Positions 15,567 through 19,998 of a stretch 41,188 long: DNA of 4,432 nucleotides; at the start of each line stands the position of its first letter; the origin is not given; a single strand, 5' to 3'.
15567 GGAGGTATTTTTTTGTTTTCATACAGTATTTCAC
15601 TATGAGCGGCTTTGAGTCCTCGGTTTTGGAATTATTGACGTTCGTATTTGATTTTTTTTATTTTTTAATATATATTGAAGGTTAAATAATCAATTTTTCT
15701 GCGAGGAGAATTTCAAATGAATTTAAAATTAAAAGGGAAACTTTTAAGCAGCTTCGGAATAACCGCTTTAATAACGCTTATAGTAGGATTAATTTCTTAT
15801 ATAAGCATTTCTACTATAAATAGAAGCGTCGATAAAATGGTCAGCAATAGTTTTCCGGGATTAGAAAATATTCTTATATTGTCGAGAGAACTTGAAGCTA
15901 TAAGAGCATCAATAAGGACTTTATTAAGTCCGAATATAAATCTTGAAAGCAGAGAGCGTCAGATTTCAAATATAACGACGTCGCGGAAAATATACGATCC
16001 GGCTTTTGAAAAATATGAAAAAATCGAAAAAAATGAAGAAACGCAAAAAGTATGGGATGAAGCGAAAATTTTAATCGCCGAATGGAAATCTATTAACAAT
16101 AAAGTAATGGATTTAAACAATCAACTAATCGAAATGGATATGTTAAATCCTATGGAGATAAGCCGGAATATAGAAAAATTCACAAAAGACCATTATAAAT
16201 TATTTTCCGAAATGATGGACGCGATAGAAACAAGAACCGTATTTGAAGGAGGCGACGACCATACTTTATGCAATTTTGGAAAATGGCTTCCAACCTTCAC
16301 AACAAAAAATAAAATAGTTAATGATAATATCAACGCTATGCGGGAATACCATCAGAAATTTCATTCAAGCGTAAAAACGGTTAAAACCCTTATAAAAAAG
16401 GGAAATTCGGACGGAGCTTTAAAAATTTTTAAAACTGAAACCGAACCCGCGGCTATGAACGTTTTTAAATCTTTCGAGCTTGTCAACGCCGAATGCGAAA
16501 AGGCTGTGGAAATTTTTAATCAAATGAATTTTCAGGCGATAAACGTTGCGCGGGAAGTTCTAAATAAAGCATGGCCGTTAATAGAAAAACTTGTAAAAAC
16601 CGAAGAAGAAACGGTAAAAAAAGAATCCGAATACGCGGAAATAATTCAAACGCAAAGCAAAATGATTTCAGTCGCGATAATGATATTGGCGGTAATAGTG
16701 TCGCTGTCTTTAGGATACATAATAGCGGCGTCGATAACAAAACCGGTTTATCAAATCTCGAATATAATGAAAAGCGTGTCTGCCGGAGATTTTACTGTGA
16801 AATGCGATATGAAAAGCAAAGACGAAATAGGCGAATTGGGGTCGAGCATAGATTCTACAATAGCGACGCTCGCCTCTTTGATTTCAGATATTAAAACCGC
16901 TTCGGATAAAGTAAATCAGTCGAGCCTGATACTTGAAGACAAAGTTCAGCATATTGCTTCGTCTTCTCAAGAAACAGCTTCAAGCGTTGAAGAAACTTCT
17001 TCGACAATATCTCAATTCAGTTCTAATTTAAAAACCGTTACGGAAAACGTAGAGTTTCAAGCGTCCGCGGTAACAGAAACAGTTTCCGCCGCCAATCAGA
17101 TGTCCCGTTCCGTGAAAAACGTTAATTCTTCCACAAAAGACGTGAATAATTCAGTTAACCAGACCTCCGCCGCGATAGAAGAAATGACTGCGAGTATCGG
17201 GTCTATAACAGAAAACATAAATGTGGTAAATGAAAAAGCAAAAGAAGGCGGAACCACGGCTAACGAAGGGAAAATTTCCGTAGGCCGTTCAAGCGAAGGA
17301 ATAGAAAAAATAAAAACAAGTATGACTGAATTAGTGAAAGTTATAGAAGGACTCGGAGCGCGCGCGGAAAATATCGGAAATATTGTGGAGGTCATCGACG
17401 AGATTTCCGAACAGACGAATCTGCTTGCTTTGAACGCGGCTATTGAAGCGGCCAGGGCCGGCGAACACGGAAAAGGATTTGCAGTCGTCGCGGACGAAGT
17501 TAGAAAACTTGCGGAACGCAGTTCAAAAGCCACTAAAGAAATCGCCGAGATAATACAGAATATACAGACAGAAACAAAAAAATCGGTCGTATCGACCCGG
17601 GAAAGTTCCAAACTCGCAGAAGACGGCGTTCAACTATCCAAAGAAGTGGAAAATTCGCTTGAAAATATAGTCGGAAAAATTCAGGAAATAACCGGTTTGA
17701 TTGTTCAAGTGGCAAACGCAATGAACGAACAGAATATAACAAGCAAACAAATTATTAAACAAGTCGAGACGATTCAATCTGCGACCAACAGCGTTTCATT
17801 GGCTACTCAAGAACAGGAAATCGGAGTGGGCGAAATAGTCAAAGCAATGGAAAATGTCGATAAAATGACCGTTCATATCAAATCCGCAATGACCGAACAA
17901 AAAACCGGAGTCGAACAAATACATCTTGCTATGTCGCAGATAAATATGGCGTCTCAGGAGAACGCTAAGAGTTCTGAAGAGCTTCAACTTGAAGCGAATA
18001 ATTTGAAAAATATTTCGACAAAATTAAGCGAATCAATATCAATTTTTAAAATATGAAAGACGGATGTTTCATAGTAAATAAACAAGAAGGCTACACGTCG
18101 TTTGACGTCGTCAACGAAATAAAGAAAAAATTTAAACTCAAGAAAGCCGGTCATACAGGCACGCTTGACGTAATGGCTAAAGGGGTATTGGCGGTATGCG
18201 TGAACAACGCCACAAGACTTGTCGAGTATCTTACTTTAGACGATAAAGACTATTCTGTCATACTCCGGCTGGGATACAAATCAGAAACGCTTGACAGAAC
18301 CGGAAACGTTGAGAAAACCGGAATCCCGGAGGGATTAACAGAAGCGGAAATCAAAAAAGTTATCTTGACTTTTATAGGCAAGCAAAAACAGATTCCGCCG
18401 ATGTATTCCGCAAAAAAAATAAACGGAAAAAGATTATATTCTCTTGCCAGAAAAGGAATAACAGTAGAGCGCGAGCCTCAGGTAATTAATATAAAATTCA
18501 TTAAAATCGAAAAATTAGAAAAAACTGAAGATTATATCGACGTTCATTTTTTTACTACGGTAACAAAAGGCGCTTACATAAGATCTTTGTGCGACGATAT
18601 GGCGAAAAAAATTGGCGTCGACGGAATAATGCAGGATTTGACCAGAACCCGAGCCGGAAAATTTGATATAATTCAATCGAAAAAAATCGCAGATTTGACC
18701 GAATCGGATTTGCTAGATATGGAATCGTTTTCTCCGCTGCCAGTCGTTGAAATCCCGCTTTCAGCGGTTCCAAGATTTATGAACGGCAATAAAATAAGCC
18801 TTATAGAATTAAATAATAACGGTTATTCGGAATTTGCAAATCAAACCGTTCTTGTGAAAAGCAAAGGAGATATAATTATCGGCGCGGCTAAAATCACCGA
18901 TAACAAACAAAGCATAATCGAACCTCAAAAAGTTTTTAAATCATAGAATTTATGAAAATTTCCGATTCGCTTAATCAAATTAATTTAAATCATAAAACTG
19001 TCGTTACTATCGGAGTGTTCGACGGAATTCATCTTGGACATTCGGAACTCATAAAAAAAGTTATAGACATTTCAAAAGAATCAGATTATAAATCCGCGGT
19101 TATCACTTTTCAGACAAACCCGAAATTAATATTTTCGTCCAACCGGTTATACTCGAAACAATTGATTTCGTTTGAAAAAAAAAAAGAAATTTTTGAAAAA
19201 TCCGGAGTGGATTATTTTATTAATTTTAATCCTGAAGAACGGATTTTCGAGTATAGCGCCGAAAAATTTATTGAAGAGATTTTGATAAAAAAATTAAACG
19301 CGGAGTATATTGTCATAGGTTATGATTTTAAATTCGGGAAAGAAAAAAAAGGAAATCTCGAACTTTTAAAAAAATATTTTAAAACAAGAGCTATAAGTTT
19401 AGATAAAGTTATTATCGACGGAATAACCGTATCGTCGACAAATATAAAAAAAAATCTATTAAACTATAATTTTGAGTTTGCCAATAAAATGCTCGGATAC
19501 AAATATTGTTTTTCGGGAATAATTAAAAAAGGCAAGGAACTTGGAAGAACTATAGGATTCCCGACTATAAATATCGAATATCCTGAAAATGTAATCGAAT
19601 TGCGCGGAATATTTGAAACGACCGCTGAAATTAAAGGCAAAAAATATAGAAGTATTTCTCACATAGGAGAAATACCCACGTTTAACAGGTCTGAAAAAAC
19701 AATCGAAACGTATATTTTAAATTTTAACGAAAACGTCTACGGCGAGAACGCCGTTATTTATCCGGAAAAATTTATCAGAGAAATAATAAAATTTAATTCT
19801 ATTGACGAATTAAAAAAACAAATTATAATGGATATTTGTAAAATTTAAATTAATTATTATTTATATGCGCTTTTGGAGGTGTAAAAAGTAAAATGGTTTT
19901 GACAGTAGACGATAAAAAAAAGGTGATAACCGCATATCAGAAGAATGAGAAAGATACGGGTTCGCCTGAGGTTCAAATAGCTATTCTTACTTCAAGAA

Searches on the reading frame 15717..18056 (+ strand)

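Call 25: search_protein_families(library=pfam, proteins=[window:15717-18056:+], max_evalue=0.00001)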
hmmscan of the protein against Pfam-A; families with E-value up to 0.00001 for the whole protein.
window:15717-18056:+ (779 aa): 4 families
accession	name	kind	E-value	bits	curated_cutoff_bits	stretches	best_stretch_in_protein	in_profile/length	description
PF00015.26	MCPsignal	-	1.5e-45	155.5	34.6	1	526-688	8-170/172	Methyl-accepting chemotaxis protein (MCP) signalling domain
PF12729.13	4HB_MCP_1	-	1.7e-17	64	27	1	2-135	1-133/181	Four helix bundle sensory module for signal transduction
PF13682.11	CZB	-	4.8e-08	33.7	29.4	1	159-222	1-63/64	Chemoreceptor zinc-binding domain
PF00672.30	HAMP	-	1.9e-07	31.8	25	1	336-385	2-51/53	HAMP domain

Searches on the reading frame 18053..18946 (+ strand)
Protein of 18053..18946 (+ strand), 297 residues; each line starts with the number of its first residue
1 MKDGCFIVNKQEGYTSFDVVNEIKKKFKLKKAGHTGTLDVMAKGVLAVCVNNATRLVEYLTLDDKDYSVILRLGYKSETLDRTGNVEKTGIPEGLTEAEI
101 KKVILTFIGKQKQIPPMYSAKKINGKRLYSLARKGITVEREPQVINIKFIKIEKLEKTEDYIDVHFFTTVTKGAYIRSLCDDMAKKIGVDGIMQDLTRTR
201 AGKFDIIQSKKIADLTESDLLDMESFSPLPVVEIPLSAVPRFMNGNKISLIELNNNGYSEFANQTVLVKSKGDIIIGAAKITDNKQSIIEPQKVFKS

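Call 26: search_protein_families(library=pfam, proteins=[window:18053-18946:+], max_evalue=0.00001)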
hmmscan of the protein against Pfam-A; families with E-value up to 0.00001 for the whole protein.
window:18053-18946:+ (297 aa): 2 families
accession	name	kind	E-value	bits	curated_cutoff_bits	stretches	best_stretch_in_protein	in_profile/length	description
PF01509.24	TruB_N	-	5.7e-48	163.5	27.3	1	24-176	1-149/149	TruB family pseudouridylate synthase (N terminal domain)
PF16198.10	TruB_C_2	-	4.9e-07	30.2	29.3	1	177-217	1-41/66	tRNA pseudouridylate synthase B C-terminal domain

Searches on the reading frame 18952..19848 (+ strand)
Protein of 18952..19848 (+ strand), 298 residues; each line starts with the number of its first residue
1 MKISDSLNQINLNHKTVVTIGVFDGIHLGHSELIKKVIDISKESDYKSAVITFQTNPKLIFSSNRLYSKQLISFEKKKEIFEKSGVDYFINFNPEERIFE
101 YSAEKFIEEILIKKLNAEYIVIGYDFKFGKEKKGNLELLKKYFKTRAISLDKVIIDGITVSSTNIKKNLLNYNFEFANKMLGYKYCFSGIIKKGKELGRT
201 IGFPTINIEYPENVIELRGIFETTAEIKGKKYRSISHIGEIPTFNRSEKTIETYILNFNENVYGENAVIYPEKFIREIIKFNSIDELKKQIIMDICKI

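Call 26: search_protein_families(library=pfam, proteins=[window:18952-19848:+], max_evalue=0.00001)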
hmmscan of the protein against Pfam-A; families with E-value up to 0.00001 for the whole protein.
window:18952-19848:+ (298 aa): 3 families
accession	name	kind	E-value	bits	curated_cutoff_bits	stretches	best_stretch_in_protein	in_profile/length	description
PF06574.18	FAD_syn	-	4.8e-42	143.9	27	1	12-164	4-158/158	FAD synthetase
PF01687.23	Flavokinase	-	4.4e-32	111.3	19.6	1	181-295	1-117/124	Riboflavin kinase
PF01467.32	CTP_transf_like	-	1.8e-07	31.9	21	1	19-167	2-132/133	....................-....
